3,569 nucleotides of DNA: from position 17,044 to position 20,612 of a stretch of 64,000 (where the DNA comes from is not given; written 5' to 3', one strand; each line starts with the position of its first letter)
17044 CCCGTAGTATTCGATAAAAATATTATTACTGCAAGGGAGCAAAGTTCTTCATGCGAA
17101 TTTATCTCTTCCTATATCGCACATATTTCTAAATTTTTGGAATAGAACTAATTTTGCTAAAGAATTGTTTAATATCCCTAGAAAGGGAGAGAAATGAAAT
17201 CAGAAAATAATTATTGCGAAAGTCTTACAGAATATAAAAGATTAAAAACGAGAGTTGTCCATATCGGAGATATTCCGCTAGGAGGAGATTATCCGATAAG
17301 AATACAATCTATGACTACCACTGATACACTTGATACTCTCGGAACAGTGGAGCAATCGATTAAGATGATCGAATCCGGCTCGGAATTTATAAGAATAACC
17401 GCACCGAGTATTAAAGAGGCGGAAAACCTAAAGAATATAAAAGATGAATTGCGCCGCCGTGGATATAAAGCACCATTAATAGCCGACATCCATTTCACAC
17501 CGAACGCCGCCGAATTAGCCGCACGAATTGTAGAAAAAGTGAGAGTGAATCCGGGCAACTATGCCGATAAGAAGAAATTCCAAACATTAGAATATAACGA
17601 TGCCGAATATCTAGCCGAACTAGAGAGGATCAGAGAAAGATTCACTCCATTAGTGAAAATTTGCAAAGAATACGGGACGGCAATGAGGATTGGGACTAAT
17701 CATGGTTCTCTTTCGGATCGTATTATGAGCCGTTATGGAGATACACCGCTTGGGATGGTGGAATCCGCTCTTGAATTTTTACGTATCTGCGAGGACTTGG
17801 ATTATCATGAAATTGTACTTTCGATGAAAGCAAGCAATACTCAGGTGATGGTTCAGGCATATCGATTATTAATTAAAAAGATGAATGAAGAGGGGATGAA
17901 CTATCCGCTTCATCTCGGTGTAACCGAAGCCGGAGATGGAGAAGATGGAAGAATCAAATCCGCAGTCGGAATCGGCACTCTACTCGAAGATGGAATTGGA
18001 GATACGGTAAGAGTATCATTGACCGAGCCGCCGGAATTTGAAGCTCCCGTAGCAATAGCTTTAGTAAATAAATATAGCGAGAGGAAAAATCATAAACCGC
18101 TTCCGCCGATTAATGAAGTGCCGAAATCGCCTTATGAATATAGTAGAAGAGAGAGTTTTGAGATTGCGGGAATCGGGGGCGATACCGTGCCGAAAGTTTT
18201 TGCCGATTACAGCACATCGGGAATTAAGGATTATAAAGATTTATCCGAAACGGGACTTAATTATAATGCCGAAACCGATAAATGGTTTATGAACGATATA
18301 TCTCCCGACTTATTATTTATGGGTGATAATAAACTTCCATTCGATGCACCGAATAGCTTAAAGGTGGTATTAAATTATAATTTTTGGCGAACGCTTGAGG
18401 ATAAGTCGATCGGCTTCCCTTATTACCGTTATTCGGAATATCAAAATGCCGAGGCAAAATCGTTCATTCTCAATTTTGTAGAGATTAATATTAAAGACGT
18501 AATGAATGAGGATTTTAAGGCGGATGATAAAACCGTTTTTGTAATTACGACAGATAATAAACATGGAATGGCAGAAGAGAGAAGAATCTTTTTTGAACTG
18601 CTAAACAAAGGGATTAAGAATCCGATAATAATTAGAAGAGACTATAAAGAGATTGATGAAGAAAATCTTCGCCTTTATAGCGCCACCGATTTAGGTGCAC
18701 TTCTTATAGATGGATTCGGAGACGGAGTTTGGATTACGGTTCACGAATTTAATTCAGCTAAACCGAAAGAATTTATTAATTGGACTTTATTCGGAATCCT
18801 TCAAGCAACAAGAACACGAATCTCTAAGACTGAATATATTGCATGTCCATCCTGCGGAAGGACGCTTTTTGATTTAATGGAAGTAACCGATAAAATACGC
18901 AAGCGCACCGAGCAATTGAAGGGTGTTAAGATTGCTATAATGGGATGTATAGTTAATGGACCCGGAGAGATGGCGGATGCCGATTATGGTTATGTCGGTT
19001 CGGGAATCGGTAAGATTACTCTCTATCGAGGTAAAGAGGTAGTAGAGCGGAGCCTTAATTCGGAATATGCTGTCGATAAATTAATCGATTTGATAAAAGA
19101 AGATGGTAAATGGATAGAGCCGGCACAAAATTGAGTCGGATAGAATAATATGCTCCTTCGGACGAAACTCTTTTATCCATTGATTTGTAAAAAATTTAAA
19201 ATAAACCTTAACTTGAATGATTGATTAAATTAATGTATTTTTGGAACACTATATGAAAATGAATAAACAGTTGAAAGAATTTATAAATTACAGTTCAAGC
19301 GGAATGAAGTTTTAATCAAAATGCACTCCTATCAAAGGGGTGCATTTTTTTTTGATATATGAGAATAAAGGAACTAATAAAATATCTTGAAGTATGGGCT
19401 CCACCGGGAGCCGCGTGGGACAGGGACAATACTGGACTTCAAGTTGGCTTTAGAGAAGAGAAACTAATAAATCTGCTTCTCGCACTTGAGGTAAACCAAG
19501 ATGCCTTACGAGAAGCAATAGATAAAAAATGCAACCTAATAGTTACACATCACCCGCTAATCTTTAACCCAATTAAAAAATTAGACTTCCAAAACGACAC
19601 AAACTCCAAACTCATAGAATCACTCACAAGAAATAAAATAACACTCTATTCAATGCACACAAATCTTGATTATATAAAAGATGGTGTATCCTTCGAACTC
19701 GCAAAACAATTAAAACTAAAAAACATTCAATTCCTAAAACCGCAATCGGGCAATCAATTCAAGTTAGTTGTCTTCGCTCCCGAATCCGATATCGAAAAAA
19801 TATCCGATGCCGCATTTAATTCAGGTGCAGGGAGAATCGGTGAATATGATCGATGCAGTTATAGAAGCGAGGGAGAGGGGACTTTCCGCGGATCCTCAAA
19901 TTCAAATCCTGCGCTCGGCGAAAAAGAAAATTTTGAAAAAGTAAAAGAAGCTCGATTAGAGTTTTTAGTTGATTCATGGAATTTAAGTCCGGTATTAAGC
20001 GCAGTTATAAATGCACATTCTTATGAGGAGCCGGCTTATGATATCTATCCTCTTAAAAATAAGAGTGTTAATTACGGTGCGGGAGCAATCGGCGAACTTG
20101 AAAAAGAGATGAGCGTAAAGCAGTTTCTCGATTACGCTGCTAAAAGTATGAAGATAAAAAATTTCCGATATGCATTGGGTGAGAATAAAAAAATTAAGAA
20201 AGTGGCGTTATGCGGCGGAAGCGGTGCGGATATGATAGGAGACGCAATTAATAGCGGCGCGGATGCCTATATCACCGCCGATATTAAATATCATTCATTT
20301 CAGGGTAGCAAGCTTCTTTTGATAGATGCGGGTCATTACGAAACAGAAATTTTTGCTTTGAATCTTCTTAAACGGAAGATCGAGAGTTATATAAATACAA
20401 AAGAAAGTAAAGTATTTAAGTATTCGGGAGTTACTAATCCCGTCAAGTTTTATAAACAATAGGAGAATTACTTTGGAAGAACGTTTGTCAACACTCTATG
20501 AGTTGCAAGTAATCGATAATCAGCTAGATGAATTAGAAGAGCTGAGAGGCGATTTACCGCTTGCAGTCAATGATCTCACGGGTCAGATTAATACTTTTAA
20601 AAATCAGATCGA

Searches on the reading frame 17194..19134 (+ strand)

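Call 62: search_protein_families(library=pfam, proteins=[window:17194-19134:+], max_evalue=0.00001)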
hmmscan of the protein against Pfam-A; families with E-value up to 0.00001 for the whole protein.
window:17194-19134:+ (646 aa): 1 family
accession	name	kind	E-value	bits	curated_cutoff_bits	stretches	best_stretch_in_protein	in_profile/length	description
PF04551.19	GcpE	-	2.3e-122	408.7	32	2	19-299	1-252/343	GcpE protein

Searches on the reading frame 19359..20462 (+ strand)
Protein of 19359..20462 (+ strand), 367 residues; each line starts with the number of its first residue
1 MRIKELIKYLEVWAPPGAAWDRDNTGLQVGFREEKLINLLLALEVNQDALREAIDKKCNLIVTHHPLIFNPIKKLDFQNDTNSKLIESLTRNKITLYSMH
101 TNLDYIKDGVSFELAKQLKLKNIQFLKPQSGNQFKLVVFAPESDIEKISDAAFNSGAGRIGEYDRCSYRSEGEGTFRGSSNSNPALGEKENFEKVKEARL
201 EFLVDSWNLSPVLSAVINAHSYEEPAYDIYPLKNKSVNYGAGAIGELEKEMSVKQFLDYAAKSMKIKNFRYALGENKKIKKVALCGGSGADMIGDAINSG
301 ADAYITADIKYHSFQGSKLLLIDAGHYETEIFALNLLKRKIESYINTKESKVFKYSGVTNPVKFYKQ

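Call 62: search_protein_families(library=pfam, proteins=[window:19359-20462:+], max_evalue=0.00001)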
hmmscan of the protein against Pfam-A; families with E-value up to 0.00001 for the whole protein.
window:19359-20462:+ (367 aa): 1 family
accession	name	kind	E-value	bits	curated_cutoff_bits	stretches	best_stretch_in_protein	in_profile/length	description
PF01784.24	DUF34_NIF3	-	1.3e-72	245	23.4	1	1-360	1-255/256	Duf34/NIF3 (NGG1p interacting factor 3)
